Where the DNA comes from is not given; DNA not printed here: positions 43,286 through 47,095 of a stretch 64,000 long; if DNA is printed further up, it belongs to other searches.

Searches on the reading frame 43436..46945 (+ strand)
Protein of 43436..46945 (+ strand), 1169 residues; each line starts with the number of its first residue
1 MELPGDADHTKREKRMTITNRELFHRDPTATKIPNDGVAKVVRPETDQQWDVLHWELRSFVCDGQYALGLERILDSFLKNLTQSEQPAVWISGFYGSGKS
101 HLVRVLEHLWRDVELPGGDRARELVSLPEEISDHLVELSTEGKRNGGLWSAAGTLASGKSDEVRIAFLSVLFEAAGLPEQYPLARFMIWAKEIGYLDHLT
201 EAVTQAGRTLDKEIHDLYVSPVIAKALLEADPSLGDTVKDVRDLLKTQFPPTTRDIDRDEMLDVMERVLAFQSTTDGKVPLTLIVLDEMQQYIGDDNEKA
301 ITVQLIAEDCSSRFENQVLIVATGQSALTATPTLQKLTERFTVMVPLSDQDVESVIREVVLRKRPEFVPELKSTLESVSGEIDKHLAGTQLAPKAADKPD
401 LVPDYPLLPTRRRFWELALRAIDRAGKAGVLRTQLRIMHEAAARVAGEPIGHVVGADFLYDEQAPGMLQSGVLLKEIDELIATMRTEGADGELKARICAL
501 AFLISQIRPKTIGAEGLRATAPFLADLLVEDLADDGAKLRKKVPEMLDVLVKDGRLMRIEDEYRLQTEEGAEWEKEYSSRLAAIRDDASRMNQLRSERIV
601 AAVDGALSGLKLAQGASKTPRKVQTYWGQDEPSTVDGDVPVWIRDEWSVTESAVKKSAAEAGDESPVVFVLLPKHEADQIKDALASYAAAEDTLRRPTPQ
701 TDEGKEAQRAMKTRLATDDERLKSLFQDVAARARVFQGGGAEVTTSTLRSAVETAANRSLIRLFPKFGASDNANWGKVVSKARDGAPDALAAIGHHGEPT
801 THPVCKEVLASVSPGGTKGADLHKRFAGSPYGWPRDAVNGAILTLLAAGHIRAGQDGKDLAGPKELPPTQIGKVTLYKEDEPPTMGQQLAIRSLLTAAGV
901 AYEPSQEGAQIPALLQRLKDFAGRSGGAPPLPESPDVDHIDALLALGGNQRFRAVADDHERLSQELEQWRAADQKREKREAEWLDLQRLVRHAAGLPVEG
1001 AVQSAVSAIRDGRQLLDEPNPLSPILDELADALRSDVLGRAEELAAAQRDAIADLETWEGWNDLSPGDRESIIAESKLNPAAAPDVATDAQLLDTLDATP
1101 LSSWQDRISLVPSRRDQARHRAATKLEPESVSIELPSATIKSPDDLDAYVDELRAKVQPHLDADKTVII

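Call 8: search_protein_families(library=padloc, proteins=[window:43436-46945:+], max_evalue=0.00001)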
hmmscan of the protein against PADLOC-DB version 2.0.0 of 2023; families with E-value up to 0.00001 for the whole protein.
window:43436-46945:+ (1169 aa): 11 families
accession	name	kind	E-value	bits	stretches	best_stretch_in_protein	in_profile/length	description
PDLC02489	BrxC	-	0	1341.6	1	19-1168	2-1144/1146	BrxC-PglY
PDLC02471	BrxC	-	6.7e-34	115.2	2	283-861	257-839/1190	BrxC-PglY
PDLC02479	BrxC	-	1.1e-32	111.3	1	51-860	25-829/1172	BrxC-PglY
PDLC02486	BrxC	-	1.4e-19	67.5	1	82-859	75-866/1207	BrxC-PglY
PDLC02483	BrxC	-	4.2e-17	59.4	1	17-462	2-457/1212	BrxC-PglY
PDLC02491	BrxC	-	5.6e-12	42.7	1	33-125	17-111/794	BrxC-PglY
PDLC02476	BrxC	-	1e-09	34.6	0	51-108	30-88/1180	BrxC-PglY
PDLC02484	BrxC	-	3.7e-09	33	0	270-561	256-561/1186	BrxC-PglY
PDLC02474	BrxC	-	3e-07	26.8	0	232-328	219-312/1223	BrxC-PglY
PDLC02493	BrxC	-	1e-06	25.1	0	70-115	43-89/1215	BrxC-PglY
PDLC02781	SspC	-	1.5e-06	24.3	0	516-729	423-632/1104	SspC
